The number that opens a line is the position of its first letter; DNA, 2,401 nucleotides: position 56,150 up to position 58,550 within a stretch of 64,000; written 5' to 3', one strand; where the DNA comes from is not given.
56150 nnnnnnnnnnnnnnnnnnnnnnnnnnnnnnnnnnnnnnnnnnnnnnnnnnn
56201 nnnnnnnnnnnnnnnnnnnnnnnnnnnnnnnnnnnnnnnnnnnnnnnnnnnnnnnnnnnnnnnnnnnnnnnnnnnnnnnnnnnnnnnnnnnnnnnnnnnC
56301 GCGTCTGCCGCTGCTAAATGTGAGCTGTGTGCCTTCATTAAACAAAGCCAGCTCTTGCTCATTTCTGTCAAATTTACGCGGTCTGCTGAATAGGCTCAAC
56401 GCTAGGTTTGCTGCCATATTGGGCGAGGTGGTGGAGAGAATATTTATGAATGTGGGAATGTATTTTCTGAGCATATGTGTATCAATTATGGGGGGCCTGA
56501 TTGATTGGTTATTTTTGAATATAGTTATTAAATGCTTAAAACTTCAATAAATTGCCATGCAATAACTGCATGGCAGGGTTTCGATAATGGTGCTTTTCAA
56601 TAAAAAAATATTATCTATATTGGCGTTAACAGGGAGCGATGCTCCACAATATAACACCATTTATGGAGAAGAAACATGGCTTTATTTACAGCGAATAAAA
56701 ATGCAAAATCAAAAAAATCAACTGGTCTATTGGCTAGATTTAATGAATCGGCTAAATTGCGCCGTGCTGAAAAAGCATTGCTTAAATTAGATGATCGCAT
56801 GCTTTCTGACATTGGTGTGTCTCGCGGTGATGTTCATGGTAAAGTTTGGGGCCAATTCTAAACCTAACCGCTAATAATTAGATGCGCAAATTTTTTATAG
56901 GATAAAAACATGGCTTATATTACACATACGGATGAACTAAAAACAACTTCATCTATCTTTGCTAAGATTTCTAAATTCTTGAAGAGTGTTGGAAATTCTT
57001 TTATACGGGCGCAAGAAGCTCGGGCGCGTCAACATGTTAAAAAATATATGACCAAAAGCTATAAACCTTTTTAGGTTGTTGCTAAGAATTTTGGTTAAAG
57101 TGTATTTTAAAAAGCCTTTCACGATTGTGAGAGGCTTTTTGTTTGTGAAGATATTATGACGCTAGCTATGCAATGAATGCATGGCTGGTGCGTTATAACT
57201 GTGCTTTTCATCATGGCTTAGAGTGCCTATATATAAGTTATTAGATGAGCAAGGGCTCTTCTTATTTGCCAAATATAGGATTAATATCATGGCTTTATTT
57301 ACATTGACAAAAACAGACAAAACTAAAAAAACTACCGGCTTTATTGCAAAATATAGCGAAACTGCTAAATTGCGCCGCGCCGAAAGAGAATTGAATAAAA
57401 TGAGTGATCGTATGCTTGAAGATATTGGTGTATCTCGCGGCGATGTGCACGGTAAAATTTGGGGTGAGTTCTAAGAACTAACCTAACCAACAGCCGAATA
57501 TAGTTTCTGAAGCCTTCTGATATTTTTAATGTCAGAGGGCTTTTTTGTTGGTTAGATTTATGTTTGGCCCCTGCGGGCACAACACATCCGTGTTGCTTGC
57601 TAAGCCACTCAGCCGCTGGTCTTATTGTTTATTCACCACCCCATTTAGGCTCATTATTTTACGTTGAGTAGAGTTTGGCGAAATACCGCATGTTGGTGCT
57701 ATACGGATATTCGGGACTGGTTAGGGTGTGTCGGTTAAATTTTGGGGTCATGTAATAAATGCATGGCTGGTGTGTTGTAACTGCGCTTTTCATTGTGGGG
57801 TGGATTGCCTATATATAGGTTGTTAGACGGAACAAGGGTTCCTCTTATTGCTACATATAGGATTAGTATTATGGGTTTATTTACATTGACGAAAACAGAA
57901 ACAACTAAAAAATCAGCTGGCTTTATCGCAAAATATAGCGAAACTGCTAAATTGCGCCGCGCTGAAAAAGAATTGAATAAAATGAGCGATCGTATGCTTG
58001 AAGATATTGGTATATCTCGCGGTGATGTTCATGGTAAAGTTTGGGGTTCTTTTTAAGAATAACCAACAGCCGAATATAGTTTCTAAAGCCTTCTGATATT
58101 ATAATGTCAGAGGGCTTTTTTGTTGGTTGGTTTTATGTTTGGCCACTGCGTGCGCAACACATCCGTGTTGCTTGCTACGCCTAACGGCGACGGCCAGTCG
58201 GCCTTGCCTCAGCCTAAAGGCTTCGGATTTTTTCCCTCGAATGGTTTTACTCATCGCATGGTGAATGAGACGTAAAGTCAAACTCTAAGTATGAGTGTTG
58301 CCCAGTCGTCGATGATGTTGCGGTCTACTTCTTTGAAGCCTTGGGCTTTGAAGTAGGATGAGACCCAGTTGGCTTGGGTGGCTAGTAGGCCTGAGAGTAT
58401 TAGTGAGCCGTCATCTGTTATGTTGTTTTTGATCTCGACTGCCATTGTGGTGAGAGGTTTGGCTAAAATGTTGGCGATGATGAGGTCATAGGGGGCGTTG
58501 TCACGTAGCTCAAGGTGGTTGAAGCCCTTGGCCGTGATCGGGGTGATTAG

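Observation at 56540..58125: Three tandem DUF1127 small-protein cassettes with a conserved, structured leader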

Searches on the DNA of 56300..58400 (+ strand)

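Call 6: search_rna_families(source=window, start=56300, end=58400, threshold=evalue, max_evalue=10)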
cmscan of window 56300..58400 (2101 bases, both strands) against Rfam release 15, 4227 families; matches with E-value up to 10: 16.
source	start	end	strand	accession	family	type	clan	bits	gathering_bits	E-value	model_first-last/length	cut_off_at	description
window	58046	58126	+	RF02371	PyrG_leader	Cis-reg; leader;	-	29.5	65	0.24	1-78/78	no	PyrG leader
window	57034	57151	+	RF00557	L10_leader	Cis-reg; leader;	-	24.7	44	0.23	1-138/138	no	Ribosomal protein L10 leader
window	57062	57144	+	RF00515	PyrR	Cis-reg;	-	22.4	54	3.5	1-115/115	no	PyrR binding site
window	57465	57549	+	RF00378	Qrr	Gene; sRNA;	-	22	50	0.49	1-108/108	no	Qrr RNA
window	56998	57157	+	RF03532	SQ2397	Cis-reg;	-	20.4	100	1.1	1-243/243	no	Cis-regulator of HTH transcription factor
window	58044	58123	+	RF00515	PyrR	Cis-reg;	-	20.2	54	9.2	1-115/115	no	PyrR binding site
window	58071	58123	+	RF02386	sau-19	Gene; sRNA;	-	19.3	80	3.6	1-75/75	no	Staphylococcus sRNA sau-19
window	57040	57143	+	RF01859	Phe_leader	Cis-reg; leader;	-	18.4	55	7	1-125/125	no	Phenylalanine leader peptide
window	57990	58123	+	RF00514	His_leader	Cis-reg; leader;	-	18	49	6.5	1-126/126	no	Histidine operon leader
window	58045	58124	+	RF00378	Qrr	Gene; sRNA;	-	17.3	50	6.2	1-108/108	no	Qrr RNA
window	57297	57547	+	RF01402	STnc150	Gene; sRNA;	-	17.2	60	0.81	1-267/267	no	STnc150 Hfq binding RNA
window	56707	56805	+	RF00101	SraC_RyeA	Gene; sRNA;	CL00105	17.1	37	6.4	1-145/145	no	SraC/RyeA RNA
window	56618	56699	+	RF00114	S15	Cis-reg; leader;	CL00121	14.7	39.5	2.7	7-84/117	no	Ribosomal S15 leader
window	57084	57224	-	RF01460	rliH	Gene; sRNA;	-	13.1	100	0.81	1-429/429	no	Listeria sRNA rliH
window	58072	58120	+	RF01472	rli40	Gene; sRNA;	-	12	100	6.1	1-263/263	no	Listeria sRNA rli40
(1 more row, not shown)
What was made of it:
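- On Any curated cis-regulatory RNA family (Rfam 15): In 56300-58400 the best hits reach 12-30 bits, against cut-offs of 37-100 (call 6).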

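Call 69: build_rna_model(alignment_id=A4, structure=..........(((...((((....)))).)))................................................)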
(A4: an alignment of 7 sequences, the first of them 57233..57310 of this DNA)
Model R1 built from alignment A4 (7 sequences, 80 columns); structure: as given.
model positions 79; base pairs 7; branch points 0; effective number of sequences 1.86; information 0.716 bits per position. Calibrated on 0.2 Mb of random sequence (short: E-values are rough).
structure used (alignment columns):
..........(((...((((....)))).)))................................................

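Call 70: search_with_rna_model(model_id=R1, sources=[window, L001, L002, L003, L007, L009, L010, L012, L013, L014, L020, L021, L025], max_evalue=10, make_alignment=true)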
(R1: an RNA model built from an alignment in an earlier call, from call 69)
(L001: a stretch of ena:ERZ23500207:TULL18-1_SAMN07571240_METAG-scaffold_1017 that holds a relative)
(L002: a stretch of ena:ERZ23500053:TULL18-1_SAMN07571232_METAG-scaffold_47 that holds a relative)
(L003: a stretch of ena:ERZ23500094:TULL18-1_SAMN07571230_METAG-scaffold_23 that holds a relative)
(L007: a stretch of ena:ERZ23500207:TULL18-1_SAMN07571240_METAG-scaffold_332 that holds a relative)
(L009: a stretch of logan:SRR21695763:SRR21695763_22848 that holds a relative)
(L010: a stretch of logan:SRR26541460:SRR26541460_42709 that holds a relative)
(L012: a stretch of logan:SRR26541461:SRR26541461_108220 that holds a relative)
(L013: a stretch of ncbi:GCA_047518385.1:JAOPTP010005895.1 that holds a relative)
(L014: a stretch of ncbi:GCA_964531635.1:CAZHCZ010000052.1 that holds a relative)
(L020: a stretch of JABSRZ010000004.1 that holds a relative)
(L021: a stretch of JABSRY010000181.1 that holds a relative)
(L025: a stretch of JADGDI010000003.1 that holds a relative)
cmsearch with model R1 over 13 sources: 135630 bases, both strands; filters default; matches with E-value up to 10: 30.
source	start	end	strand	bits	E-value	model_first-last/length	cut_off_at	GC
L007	2881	2959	+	108.6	3.5e-23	1-79/79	no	0.33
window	57233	57310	+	104.3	4.1e-22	1-79/79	no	0.29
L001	3954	4031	+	103.7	5.7e-22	1-79/79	no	0.35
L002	3954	4031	+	103.7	5.7e-22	1-79/79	no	0.35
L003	3954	4031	+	103.7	5.7e-22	1-79/79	no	0.35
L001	4561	4639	+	103.1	7.7e-22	1-79/79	no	0.34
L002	4423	4501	+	103.1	7.7e-22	1-79/79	no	0.34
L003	4412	4490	+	103.1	7.7e-22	1-79/79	no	0.34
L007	3445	3522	+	99.9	4.7e-21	1-79/79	no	0.33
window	57815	57892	+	94.5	9.7e-20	1-79/79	no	0.35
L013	3444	3522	+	78.3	9.2e-16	1-79/79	no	0.38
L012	1944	2004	+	23.2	0.027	1-79/79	no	0.28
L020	2461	2522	+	22.4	0.041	1-79/79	no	0.32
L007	2533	2580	+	22.2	0.047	1-79/79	no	0.25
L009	3461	3522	+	20.9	0.098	1-79/79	no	0.27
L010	3461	3522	+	20.9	0.098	1-79/79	no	0.27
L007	2256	2350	+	19.6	0.21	1-79/79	no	0.33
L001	2973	3022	+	19.4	0.22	1-79/79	no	0.3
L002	2973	3022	+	19.4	0.22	1-79/79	no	0.3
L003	2973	3022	+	19.4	0.22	1-79/79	no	0.3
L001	4422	4444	+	19.4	0.23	11-33/79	no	0.52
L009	4118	4201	+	17.6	0.63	1-79/79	no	0.32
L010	4118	4201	+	17.6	0.63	1-79/79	no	0.32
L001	3567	3645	+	16.8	0.95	1-79/79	no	0.25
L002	3567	3645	+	16.8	0.95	1-79/79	no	0.25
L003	3567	3645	+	16.8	0.95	1-79/79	no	0.25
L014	3460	3522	+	13.9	4.9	1-79/79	no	0.25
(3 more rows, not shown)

Alignment A7: 30 matches aligned to the model, 126 columns, each read 5' to 3' on its own strand. Consensus structure (alignment columns), stored with it:
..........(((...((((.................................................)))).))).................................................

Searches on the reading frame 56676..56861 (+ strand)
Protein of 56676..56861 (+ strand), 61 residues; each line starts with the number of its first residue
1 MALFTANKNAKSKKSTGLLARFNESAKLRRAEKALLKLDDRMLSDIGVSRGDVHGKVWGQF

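Call 4: search_protein_families(library=pfam, proteins=[window:56676-56861:+], max_evalue=0.01)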
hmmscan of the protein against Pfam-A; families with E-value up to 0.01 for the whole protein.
window:56676-56861:+ (61 aa): 1 family
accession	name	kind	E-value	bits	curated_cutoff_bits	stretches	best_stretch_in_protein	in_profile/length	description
PF06568.16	DUF1127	-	1.9e-08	34.3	23.3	1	19-54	2-37/37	Domain of unknown function (DUF1127)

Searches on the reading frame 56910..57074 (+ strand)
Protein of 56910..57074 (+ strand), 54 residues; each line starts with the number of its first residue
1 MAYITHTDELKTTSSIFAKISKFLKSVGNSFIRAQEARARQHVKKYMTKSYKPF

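Call 4: search_protein_families(library=pfam, proteins=[window:56910-57074:+], max_evalue=0.01)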
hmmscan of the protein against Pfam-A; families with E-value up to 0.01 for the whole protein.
window:56910-57074:+ (54 aa): 0 families

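Call 63: find_homologous_proteins(query=A5, max_evalue=0.001)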
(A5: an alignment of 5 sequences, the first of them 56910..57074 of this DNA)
Query A5 (5 sequences) (54 aa, profile of the alignment): 16 proteins with E <= 0.001 among 51 candidates.
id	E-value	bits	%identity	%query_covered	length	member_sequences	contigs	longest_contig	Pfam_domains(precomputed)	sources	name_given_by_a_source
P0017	4.4e-31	125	94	100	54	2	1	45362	-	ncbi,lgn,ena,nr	ncbi:MAG: hypothetical protein COC24_004915 [Alphaproteobacteria bacterium]|nr:hypothetical protein 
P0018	3.5e-30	122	80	100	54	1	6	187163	-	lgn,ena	-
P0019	4.9e-29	118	89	100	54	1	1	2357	-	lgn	-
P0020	9.2e-29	117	83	100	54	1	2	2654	-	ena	-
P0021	3.2e-27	112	83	100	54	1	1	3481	-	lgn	-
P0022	4.8e-27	112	76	100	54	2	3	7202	-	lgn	-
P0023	5.2e-27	111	78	100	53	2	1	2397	-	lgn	-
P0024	8.2e-27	111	63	100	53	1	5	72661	-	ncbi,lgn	ncbi:MAG: hypothetical protein OCD03_05840 [Hyphomicrobiales bacterium]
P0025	1.2e-24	104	41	100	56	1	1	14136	-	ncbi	-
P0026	2.4e-23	100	67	100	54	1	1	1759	-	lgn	-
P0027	4.6e-22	96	63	100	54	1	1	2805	-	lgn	-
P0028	2.0e-20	90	69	100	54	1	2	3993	-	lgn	-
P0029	3.1e-20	90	59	100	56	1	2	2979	-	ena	-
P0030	2.5e-17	80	59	100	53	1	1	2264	-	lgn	-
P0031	3.6e-14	70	58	96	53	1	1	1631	-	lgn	-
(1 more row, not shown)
